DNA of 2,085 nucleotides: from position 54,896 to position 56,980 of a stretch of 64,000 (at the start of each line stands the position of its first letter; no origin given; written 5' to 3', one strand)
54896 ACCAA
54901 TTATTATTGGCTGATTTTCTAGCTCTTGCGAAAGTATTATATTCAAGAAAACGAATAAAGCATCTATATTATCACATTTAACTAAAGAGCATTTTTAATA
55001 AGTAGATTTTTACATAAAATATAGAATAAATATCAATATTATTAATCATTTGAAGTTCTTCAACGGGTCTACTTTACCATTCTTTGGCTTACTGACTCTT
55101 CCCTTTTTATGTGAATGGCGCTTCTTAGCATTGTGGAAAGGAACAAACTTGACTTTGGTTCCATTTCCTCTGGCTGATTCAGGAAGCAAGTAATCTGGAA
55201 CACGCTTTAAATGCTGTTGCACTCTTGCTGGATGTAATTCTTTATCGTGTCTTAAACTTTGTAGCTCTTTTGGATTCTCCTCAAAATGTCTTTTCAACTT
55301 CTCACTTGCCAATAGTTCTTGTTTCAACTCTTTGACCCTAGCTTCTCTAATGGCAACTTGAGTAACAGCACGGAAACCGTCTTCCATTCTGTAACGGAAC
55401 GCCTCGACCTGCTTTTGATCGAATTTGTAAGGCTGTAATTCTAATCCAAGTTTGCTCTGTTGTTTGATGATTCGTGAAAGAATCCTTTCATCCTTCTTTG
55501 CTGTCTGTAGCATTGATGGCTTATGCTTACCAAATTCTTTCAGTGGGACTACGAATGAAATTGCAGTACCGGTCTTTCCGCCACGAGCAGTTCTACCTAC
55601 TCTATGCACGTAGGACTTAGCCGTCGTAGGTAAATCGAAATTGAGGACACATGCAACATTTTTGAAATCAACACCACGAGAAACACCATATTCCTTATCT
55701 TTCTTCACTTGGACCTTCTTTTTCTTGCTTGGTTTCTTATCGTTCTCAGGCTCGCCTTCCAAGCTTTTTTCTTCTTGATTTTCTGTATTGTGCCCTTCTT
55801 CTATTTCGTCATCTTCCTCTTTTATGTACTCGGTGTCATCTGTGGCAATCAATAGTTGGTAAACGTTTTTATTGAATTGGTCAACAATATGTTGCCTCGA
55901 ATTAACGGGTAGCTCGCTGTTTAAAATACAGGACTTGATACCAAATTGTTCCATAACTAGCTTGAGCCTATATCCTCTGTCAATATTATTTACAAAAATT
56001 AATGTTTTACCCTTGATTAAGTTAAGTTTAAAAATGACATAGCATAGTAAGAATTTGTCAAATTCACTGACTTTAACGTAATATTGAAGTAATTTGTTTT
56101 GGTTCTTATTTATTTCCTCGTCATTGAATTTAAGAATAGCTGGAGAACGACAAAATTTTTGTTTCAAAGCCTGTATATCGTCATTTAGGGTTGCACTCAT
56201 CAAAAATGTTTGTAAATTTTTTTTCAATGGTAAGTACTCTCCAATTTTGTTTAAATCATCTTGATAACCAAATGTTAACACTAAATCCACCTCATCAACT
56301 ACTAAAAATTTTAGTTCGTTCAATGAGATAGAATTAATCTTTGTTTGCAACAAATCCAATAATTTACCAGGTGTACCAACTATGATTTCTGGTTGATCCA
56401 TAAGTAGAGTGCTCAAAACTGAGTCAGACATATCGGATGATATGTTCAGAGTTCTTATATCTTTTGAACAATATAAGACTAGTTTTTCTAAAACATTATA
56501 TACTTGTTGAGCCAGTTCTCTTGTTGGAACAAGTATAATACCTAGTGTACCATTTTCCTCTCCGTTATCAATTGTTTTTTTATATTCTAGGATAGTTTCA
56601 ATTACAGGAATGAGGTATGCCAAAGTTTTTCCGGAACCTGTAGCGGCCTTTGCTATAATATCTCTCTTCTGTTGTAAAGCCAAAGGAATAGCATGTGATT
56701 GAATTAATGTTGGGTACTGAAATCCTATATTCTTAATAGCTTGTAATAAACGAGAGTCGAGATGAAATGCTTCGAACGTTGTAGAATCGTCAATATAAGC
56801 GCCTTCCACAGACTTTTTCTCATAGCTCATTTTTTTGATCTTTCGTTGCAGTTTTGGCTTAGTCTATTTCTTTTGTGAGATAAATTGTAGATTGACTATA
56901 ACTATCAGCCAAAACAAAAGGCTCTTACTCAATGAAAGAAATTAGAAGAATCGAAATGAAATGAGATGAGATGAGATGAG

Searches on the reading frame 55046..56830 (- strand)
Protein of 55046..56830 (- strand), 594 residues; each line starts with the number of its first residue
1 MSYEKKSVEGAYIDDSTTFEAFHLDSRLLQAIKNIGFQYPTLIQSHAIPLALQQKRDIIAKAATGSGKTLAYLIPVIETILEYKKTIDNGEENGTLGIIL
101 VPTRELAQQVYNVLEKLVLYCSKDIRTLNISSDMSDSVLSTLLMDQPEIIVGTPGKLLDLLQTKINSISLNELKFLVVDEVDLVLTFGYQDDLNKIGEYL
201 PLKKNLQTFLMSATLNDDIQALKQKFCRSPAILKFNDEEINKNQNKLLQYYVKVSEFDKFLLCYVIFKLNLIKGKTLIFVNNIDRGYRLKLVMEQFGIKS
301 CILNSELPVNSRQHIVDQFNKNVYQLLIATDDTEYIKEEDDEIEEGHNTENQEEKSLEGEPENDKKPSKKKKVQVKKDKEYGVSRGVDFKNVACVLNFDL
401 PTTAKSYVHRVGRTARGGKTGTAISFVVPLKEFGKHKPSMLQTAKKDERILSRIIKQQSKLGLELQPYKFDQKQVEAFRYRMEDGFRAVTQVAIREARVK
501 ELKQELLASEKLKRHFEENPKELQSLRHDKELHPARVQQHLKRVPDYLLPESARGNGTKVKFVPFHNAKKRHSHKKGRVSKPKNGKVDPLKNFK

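Call 12: find_encoding_contigs(protein=window:55046-56830:-, flank=1500, max_places=10)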
Protein window:55046-56830:- (594 aa): 26 contigs read that carry it; 10 places shown.
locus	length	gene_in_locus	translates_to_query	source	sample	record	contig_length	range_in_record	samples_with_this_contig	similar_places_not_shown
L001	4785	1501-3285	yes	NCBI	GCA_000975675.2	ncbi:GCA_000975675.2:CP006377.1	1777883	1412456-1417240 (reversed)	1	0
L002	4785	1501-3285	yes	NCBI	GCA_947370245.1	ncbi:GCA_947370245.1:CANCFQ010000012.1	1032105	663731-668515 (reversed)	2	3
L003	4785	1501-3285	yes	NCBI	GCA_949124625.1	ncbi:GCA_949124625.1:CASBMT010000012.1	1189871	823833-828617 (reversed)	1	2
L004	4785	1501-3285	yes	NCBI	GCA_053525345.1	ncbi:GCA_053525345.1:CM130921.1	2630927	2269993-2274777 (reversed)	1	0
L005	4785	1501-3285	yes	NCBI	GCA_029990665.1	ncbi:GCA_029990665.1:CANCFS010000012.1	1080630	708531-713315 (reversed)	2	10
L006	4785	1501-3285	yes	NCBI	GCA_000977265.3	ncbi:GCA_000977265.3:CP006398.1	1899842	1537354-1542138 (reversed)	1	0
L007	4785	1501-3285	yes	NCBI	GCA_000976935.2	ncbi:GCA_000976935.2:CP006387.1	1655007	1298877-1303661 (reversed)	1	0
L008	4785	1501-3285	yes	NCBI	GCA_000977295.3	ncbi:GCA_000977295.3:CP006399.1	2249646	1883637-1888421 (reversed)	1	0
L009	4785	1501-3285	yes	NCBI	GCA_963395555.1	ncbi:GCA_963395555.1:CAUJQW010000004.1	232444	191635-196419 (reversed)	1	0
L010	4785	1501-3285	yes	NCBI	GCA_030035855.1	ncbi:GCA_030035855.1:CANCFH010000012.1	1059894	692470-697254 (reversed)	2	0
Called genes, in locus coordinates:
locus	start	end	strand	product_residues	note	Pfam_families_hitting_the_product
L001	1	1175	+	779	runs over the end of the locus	PF00753:Lactamase_B, PF23023:Anti-Pycsar_Apyc1, PF12706:Lactamase_B_2 (faint), PF16661:Lactamase_B_6, PF10996:Beta-Casp, PF07521:RMMBL, PF11718:CPSF73-100_C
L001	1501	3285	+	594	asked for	PF04851:ResIII (weak), PF00270:DEAD, PF00271:Helicase_C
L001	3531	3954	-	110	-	PF01423:LSM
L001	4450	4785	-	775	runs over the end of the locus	PF14551:MCM_N, PF17207:MCM_OB, PF00493:MCM, PF01078:Mg_chelatase (faint), PF07728:AAA_5 (weak), PF17855:MCM_lid, PF21933:MCM5_C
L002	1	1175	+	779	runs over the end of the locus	PF00753:Lactamase_B, PF23023:Anti-Pycsar_Apyc1, PF12706:Lactamase_B_2 (faint), PF16661:Lactamase_B_6, PF10996:Beta-Casp, PF07521:RMMBL, PF11718:CPSF73-100_C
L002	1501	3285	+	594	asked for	PF04851:ResIII (weak), PF00270:DEAD, PF00271:Helicase_C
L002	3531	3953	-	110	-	PF01423:LSM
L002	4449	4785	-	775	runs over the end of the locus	PF14551:MCM_N, PF17207:MCM_OB, PF00493:MCM, PF01078:Mg_chelatase (faint), PF07728:AAA_5 (weak), PF17855:MCM_lid, PF21933:MCM5_C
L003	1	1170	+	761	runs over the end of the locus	PF00753:Lactamase_B, PF23023:Anti-Pycsar_Apyc1, PF12706:Lactamase_B_2 (faint), PF16661:Lactamase_B_6, PF10996:Beta-Casp, PF07521:RMMBL, PF11718:CPSF73-100_C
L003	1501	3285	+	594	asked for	PF04851:ResIII (weak), PF00270:DEAD, PF00271:Helicase_C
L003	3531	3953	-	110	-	PF01423:LSM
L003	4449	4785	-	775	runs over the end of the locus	PF14551:MCM_N, PF17207:MCM_OB, PF00493:MCM, PF01078:Mg_chelatase (faint), PF07728:AAA_5 (weak), PF17855:MCM_lid, PF21933:MCM5_C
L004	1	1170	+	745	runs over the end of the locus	PF00753:Lactamase_B, PF12706:Lactamase_B_2 (faint), PF16661:Lactamase_B_6, PF23023:Anti-Pycsar_Apyc1 (weak), PF10996:Beta-Casp, PF07521:RMMBL, PF11718:CPSF73-100_C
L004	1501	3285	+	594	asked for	PF04851:ResIII (weak), PF00270:DEAD, PF00271:Helicase_C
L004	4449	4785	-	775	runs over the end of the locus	PF14551:MCM_N, PF17207:MCM_OB, PF00493:MCM, PF01078:Mg_chelatase (faint), PF07728:AAA_5 (weak), PF17855:MCM_lid, PF21933:MCM5_C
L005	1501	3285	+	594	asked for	PF04851:ResIII (weak), PF00270:DEAD, PF00271:Helicase_C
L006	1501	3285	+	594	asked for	PF04851:ResIII (weak), PF00270:DEAD, PF00271:Helicase_C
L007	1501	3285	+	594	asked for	PF04851:ResIII (weak), PF00270:DEAD, PF00271:Helicase_C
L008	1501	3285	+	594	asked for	PF04851:ResIII (weak), PF00270:DEAD, PF00271:Helicase_C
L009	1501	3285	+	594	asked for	PF04851:ResIII (weak), PF00270:DEAD, PF00271:Helicase_C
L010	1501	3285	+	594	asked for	PF04851:ResIII (weak), PF00270:DEAD, PF00271:Helicase_C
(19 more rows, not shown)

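Call 13: find_homologous_proteins(query=window:55049-56830:-, max_evalue=1e-100)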
Query window:55049-56830:- (594 aa): 2868 proteins with E <= 1e-100 among 8000 candidates; the best 120 are listed.
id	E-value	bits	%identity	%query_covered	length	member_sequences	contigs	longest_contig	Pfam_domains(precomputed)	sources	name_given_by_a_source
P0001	0.0e+0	1308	100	100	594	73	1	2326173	PF00270.36,PF00271.38,PF04851.22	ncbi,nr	ncbi:Dbp9p [Saccharomyces cerevisiae YJM1450]|nr:Dbp9p [Saccharomyces cerevisiae YJM1450]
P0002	0.0e+0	1259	95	100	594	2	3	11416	PF00270.36,PF00271.38,PF04851.22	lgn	-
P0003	0.0e+0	1227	93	100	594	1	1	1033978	PF00270.36,PF00271.38,PF04851.22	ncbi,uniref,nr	ncbi:ATP-dependent DNA/RNA helicase [Saccharomyces eubayanus]|uniref:ATP-dependent DNA/RNA helicase 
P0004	0.0e+0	1221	93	100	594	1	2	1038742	PF00270.36,PF00271.38,PF04851.22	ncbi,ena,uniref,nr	ncbi:ATP-dependent DNA/RNA helicase [Saccharomyces pastorianus]|uniref:ATP-dependent RNA helicase DB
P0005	0.0e+0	1219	93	100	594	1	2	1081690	PF00270.36,PF00271.38,PF04851.22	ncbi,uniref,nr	ncbi:hypothetical protein SEUBUCD646_0L03280 [Saccharomyces eubayanus]|uniref:ATP-dependent RNA heli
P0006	0.0e+0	1215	93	99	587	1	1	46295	PF00270.36,PF00271.38,PF04851.22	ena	-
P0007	0.0e+0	1215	93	100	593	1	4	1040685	PF00270.36,PF00271.38,PF04851.22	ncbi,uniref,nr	ncbi:hypothetical protein SKDZ_12G3070 [Saccharomyces kudriavzevii ZP591]|uniref:Uncharacterized pro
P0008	0.0e+0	1203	91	100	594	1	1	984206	PF00270.36,PF00271.38,PF04851.22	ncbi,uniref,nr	ncbi:dbp9p [Saccharomyces arboricola H-6]|uniref:ATP-dependent RNA helicase DBP9 n=1 Tax=Saccharomyc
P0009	0.0e+0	1146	88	100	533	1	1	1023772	PF00270.36,PF00271.38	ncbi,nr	ncbi:BJ4_G0031760.mRNA.1.CDS.1 [Saccharomyces cerevisiae]|nr:BJ4_G0031760.mRNA.1.CDS.1 [Saccharomyce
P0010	0.0e+0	1026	80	98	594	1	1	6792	PF00270.36,PF00271.38,PF04851.22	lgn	-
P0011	0.0e+0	1016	77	99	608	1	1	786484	PF00270.36,PF00271.38,PF04851.22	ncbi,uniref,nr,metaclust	ncbi:ATP-dependent DNA/RNA helicase NDAI_0I01960 [Naumovozyma dairenensis CBS 421]|uniref:ATP-depend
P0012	0.0e+0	1010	79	96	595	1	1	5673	PF00270.36,PF00271.38,PF04851.22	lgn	-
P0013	1.1e-297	1006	78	98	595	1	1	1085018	PF00270.36,PF00271.38,PF04851.22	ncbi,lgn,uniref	ncbi:ATP-dependent RNA helicase DBP9 [Nakaseomyces bracarensis]|uniref:ATP-dependent RNA helicase DB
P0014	1.1e-297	1006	78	98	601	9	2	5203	PF00270.36,PF00271.38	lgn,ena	-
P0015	1.6e-297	1006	78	98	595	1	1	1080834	PF00270.36,PF00271.38,PF04851.22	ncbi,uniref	ncbi:ATP-dependent DNA/RNA helicase [Nakaseomyces bracarensis]|uniref:ATP-dependent DNA/RNA helicase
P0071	1.4e-283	960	74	98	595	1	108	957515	PF00270.36,PF00271.38,PF04851.22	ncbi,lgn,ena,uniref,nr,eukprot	ncbi:uncharacterized protein GVI51_F04609 [Nakaseomyces glabratus]|uniref:ATP-dependent RNA helicase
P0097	7.3e-279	944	73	99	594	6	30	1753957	PF00270.36,PF00271.38,PF04851.22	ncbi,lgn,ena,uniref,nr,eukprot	ncbi:ATP-dependent DNA/RNA helicase [Kluyveromyces lactis]|uniref:ATP-dependent RNA helicase DBP9 n=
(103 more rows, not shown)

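Call 17: find_encoding_contigs(protein=P0002, flank=1500, max_places=3)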
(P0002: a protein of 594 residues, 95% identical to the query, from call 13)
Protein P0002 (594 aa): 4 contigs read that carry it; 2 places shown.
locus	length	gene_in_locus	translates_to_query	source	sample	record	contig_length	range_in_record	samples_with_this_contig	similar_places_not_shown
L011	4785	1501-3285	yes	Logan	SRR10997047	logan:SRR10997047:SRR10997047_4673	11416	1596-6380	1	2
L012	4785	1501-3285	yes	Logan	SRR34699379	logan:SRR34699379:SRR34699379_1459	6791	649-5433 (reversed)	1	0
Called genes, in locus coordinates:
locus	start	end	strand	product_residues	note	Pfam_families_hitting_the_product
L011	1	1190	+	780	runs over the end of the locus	PF00753:Lactamase_B, PF23023:Anti-Pycsar_Apyc1, PF12706:Lactamase_B_2 (faint), PF16661:Lactamase_B_6, PF10996:Beta-Casp, PF07521:RMMBL, PF11718:CPSF73-100_C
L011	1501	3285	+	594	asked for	PF04851:ResIII (weak), PF00270:DEAD, PF00271:Helicase_C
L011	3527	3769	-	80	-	PF01423:LSM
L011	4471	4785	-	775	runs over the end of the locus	PF14551:MCM_N, PF17207:MCM_OB, PF00493:MCM, PF01078:Mg_chelatase (faint), PF07728:AAA_5 (weak), PF17855:MCM_lid, PF21933:MCM5_C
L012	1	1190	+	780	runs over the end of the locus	PF00753:Lactamase_B, PF23023:Anti-Pycsar_Apyc1, PF12706:Lactamase_B_2 (faint), PF16661:Lactamase_B_6, PF10996:Beta-Casp, PF07521:RMMBL, PF11718:CPSF73-100_C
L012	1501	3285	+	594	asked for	PF04851:ResIII (weak), PF00270:DEAD, PF00271:Helicase_C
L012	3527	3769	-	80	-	PF01423:LSM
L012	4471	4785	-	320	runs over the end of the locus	?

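Call 18: find_encoding_contigs(protein=P0003, flank=1500, max_places=2)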
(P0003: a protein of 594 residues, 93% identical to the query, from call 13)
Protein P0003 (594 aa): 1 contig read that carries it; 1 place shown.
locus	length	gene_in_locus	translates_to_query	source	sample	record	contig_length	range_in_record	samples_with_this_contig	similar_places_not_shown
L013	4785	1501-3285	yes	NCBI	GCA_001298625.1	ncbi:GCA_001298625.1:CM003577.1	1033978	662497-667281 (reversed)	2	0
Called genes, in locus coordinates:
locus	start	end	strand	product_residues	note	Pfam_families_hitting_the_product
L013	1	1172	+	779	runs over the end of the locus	PF00753:Lactamase_B, PF23023:Anti-Pycsar_Apyc1, PF12706:Lactamase_B_2 (faint), PF16661:Lactamase_B_6, PF10996:Beta-Casp, PF07521:RMMBL, PF11718:CPSF73-100_C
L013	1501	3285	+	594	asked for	PF04851:ResIII (weak), PF00270:DEAD, PF00271:Helicase_C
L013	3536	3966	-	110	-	PF01423:LSM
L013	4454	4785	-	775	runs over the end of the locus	PF14551:MCM_N, PF17207:MCM_OB, PF00493:MCM, PF01078:Mg_chelatase (faint), PF07728:AAA_5 (weak), PF17855:MCM_lid, PF21933:MCM5_C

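Call 19: find_encoding_contigs(protein=P0007, flank=1500, max_places=3)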
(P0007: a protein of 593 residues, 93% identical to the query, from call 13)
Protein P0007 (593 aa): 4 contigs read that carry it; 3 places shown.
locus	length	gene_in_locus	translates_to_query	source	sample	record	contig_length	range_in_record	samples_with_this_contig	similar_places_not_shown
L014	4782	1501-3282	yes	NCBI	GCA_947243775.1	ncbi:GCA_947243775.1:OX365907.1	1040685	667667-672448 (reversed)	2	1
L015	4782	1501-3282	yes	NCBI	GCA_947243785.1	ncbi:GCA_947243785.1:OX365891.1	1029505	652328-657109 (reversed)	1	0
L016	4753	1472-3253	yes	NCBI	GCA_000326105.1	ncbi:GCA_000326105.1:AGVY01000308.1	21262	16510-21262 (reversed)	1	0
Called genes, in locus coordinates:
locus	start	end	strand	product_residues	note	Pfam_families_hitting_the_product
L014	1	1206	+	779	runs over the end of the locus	PF00753:Lactamase_B, PF23023:Anti-Pycsar_Apyc1, PF12706:Lactamase_B_2 (faint), PF16661:Lactamase_B_6, PF10996:Beta-Casp, PF07521:RMMBL, PF11718:CPSF73-100_C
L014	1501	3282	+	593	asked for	PF04851:ResIII, PF00270:DEAD, PF00271:Helicase_C (weak)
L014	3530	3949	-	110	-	PF01423:LSM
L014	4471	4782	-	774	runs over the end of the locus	PF14551:MCM_N, PF17207:MCM_OB, PF00493:MCM, PF01078:Mg_chelatase (faint), PF07728:AAA_5 (weak), PF17855:MCM_lid, PF21933:MCM5_C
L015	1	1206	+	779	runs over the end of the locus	PF00753:Lactamase_B, PF23023:Anti-Pycsar_Apyc1, PF12706:Lactamase_B_2 (faint), PF16661:Lactamase_B_6, PF10996:Beta-Casp, PF07521:RMMBL, PF11718:CPSF73-100_C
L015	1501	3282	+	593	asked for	PF04851:ResIII, PF00270:DEAD, PF00271:Helicase_C (weak)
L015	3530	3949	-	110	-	PF01423:LSM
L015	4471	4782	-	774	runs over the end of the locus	PF14551:MCM_N, PF17207:MCM_OB, PF00493:MCM, PF01078:Mg_chelatase (faint), PF07728:AAA_5 (weak), PF17855:MCM_lid, PF21933:MCM5_C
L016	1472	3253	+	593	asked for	PF04851:ResIII, PF00270:DEAD, PF00271:Helicase_C (weak)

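Call 20: find_encoding_contigs(protein=P0008, flank=1500, max_places=2)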
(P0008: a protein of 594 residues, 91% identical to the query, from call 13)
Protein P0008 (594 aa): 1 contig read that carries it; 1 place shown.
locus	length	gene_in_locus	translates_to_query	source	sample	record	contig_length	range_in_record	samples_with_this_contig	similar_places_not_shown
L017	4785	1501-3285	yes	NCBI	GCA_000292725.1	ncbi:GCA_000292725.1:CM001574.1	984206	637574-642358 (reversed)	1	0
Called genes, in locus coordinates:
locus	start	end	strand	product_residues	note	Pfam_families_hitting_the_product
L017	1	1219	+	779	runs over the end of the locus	PF00753:Lactamase_B, PF23023:Anti-Pycsar_Apyc1, PF12706:Lactamase_B_2 (faint), PF16661:Lactamase_B_6, PF10996:Beta-Casp, PF07521:RMMBL, PF11718:CPSF73-100_C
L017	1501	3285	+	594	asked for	PF04851:ResIII (weak), PF00270:DEAD, PF00271:Helicase_C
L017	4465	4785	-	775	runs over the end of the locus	PF14551:MCM_N, PF17207:MCM_OB, PF00493:MCM, PF01078:Mg_chelatase (faint), PF07728:AAA_5 (weak), PF17855:MCM_lid, PF21933:MCM5_C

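Call 22: list_cluster_members(proteins=[P0001])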
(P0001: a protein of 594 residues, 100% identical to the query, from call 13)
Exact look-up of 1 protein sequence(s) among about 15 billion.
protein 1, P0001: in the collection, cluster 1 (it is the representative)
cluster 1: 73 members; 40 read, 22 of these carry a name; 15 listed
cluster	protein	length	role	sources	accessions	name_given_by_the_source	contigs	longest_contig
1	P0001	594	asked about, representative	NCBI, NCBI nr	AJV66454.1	Dbp9p [Saccharomyces cerevisiae YJM1450]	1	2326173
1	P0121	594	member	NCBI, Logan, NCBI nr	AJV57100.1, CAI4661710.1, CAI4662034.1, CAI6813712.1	APG_G0037890.mRNA.1.CDS.1 [Saccharomyces cerevisiae] | Dbp9p [Saccharomyces cerevisiae YJM1381]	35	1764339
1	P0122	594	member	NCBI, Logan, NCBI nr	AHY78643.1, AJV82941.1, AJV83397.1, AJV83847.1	ADI_G0043080.mRNA.1.CDS.1 [Saccharomyces cerevisiae] | Dbp9p [Saccharomyces cerevisiae YJM993]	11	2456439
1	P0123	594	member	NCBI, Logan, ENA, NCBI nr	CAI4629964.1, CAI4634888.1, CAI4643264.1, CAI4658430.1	BCN_G0038370.mRNA.1.CDS.1 [Saccharomyces cerevisiae] | DBP9 [Saccharomyces cerevisiae]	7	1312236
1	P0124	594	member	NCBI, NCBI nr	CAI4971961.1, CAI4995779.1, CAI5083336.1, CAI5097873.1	ANM_HP_G0214810.mRNA.1.CDS.1 [Saccharomyces cerevisiae] | ANM_HP_G0141720.mRNA.1.CDS.1 [Saccharomyces cerevisiae]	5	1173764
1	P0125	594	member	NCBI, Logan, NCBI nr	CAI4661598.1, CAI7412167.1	CEL_1a_G0037750.mRNA.1.CDS.1 [Saccharomyces cerevisiae]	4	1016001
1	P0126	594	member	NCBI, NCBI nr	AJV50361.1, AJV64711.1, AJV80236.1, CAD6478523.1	Dbp9p [Saccharomyces cerevisiae YJM1248]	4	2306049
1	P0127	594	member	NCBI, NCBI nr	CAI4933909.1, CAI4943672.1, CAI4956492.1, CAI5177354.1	AVN_HP_G0122490.mRNA.1.CDS.1 [Saccharomyces cerevisiae] | AVN_HP_G0144530.mRNA.1.CDS.1 [Saccharomyces cerevisiae]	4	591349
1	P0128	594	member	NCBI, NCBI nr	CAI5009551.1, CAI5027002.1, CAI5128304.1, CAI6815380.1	ANL_collapsed_G0038020.mRNA.1.CDS.1 [Saccharomyces cerevisiae] | ANL_HP_G0062530.mRNA.1.CDS.1 [Saccharomyces cerevisiae]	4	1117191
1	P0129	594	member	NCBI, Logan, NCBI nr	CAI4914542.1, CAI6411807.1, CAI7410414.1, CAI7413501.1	CGH_3_HP_G0020990.mRNA.1.CDS.1 [Saccharomyces cerevisiae]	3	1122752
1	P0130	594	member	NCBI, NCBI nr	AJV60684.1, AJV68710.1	Dbp9p [Saccharomyces cerevisiae YJM1400]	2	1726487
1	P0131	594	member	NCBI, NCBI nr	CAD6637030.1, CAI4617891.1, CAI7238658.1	HN1_G0029210.mRNA.1.CDS.1 [Saccharomyces cerevisiae]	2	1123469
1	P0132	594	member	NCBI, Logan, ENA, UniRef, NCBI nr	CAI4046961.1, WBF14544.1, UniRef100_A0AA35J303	hypothetical protein N7582_003950 [Saccharomyces uvarum] | ATP-dependent RNA helicase DBP9 n=1 Tax=Saccharomyces uvarum TaxID=230603 ...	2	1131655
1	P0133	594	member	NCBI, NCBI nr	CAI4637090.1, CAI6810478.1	AMM_1a_G0037460.mRNA.1.CDS.1 [Saccharomyces cerevisiae]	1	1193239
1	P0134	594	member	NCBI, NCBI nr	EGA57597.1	Dbp9p [Saccharomyces cerevisiae FostersB]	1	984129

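Call 24: find_encoding_contigs(protein=P0121, flank=600, max_places=10)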
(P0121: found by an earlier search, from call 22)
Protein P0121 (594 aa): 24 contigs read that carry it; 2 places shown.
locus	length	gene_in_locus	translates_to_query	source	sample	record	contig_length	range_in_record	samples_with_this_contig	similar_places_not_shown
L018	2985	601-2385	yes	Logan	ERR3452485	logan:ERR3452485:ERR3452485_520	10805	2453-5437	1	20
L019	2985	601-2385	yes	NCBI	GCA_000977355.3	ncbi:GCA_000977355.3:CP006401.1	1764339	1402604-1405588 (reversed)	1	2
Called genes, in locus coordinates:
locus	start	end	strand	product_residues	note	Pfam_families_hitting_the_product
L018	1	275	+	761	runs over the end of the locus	PF00753:Lactamase_B, PF23023:Anti-Pycsar_Apyc1, PF12706:Lactamase_B_2 (faint), PF16661:Lactamase_B_6, PF10996:Beta-Casp, PF07521:RMMBL, PF11718:CPSF73-100_C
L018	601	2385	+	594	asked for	PF04851:ResIII (weak), PF00270:DEAD, PF00271:Helicase_C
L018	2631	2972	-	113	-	PF01423:LSM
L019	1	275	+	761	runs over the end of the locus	PF00753:Lactamase_B, PF23023:Anti-Pycsar_Apyc1, PF12706:Lactamase_B_2 (faint), PF16661:Lactamase_B_6, PF10996:Beta-Casp, PF07521:RMMBL, PF11718:CPSF73-100_C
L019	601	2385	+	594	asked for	PF04851:ResIII (weak), PF00270:DEAD, PF00271:Helicase_C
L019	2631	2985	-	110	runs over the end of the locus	PF01423:LSM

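Call 27: find_encoding_contigs(protein=P0122, flank=600, max_places=10)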
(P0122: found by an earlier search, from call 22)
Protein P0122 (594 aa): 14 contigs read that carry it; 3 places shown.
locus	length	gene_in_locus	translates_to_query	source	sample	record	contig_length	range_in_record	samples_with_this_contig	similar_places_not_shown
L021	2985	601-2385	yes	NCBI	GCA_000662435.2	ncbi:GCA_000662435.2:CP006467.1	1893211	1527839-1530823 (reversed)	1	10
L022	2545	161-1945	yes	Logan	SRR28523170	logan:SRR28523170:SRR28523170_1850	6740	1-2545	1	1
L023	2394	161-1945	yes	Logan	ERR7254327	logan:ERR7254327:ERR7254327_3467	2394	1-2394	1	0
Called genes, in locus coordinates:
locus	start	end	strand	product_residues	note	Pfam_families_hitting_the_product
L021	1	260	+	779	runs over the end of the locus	PF00753:Lactamase_B, PF23023:Anti-Pycsar_Apyc1, PF12706:Lactamase_B_2 (faint), PF16661:Lactamase_B_6, PF10996:Beta-Casp, PF07521:RMMBL, PF11718:CPSF73-100_C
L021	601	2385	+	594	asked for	PF04851:ResIII (weak), PF00270:DEAD, PF00271:Helicase_C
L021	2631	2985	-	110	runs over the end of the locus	PF01423:LSM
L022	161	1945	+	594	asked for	PF04851:ResIII (weak), PF00270:DEAD, PF00271:Helicase_C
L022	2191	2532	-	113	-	PF01423:LSM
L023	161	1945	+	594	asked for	PF04851:ResIII (weak), PF00270:DEAD, PF00271:Helicase_C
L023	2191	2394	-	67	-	?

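Call 28: find_encoding_contigs(protein=P0132, flank=600, max_places=3)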
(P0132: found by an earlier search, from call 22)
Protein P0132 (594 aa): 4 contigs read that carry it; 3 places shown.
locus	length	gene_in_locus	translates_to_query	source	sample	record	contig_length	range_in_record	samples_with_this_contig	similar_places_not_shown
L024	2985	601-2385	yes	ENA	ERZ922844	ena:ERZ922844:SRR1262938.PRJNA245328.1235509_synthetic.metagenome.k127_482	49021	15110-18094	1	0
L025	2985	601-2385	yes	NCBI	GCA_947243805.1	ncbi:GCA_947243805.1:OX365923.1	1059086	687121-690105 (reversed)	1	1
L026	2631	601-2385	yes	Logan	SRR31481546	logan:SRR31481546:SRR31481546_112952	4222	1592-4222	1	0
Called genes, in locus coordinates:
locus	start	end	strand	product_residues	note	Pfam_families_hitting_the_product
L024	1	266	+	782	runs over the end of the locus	PF00753:Lactamase_B, PF23023:Anti-Pycsar_Apyc1, PF12706:Lactamase_B_2 (faint), PF16661:Lactamase_B_6, PF10996:Beta-Casp, PF07521:RMMBL, PF11718:CPSF73-100_C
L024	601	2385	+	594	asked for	PF04851:ResIII (weak), PF00270:DEAD, PF00271:Helicase_C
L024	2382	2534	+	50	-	-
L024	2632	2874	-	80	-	PF01423:LSM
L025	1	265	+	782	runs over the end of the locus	PF00753:Lactamase_B, PF23023:Anti-Pycsar_Apyc1, PF12706:Lactamase_B_2 (faint), PF16661:Lactamase_B_6, PF10996:Beta-Casp, PF07521:RMMBL, PF11718:CPSF73-100_C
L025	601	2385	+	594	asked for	PF04851:ResIII (weak), PF00270:DEAD, PF00271:Helicase_C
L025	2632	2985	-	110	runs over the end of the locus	PF01423:LSM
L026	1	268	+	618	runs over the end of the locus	?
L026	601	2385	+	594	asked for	PF04851:ResIII (weak), PF00270:DEAD, PF00271:Helicase_C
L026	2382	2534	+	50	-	-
